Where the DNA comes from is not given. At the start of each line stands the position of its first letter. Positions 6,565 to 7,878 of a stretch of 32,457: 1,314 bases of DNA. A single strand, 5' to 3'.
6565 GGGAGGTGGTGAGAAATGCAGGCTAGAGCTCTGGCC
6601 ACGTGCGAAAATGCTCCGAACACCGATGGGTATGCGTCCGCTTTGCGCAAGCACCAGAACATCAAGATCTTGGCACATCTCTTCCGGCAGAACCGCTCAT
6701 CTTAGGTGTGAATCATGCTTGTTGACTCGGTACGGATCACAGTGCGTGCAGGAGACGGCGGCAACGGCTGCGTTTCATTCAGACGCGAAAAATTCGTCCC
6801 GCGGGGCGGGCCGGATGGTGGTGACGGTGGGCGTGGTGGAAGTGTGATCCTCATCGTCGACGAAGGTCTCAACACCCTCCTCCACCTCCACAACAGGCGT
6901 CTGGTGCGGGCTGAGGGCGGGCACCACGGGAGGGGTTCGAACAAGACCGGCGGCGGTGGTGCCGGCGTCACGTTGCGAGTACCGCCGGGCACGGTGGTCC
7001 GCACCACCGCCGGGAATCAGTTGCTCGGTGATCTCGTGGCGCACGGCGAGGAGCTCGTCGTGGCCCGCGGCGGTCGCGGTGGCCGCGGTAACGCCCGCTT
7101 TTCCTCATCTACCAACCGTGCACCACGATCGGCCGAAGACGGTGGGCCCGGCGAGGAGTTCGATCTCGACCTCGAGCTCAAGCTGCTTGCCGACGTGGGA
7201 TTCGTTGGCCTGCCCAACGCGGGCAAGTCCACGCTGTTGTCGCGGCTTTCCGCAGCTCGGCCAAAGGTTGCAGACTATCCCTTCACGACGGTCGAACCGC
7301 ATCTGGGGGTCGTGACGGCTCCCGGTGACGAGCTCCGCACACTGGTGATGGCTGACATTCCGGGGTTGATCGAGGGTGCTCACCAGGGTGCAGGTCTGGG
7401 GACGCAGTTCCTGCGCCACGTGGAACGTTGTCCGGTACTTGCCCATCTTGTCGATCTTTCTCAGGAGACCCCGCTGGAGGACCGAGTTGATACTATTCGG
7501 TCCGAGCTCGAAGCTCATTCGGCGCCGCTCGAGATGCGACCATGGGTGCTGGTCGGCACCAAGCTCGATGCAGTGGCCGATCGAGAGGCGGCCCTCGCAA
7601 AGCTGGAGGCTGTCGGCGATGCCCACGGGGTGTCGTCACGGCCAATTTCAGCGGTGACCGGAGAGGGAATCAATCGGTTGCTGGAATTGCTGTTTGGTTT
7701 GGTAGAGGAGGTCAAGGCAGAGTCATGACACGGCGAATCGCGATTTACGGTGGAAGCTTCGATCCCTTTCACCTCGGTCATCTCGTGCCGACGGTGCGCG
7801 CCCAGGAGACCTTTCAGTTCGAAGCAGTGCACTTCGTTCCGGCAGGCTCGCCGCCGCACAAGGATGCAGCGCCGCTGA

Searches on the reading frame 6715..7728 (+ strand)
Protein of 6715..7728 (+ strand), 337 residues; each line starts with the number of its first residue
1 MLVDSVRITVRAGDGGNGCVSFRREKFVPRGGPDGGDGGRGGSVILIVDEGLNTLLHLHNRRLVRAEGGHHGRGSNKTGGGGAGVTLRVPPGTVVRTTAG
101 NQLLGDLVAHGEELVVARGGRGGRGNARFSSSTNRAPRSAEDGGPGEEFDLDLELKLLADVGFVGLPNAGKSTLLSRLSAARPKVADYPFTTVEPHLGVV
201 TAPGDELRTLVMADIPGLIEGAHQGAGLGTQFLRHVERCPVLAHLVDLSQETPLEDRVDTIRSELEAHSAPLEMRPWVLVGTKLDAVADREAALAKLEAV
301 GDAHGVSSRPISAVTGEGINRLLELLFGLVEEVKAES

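Call 24: search_protein_families(library=pfam, proteins=[window:6715-7728:+], max_evalue=0.0001)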
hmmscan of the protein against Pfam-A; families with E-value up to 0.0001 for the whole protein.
window:6715-7728:+ (337 aa): 3 families
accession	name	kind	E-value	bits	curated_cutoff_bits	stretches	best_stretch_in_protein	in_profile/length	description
PF01018.28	GTP1_OBG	-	5.6e-57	192.2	27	1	3-157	1-155/155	GTP1/OBG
PF01926.29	MMR_HSR1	-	5.2e-23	81.8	21.9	1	160-268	1-99/113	50S ribosome-binding GTPase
PF02421.24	FeoB_N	-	2.4e-08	34.1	27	1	161-218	3-57/156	Ferrous iron transport protein B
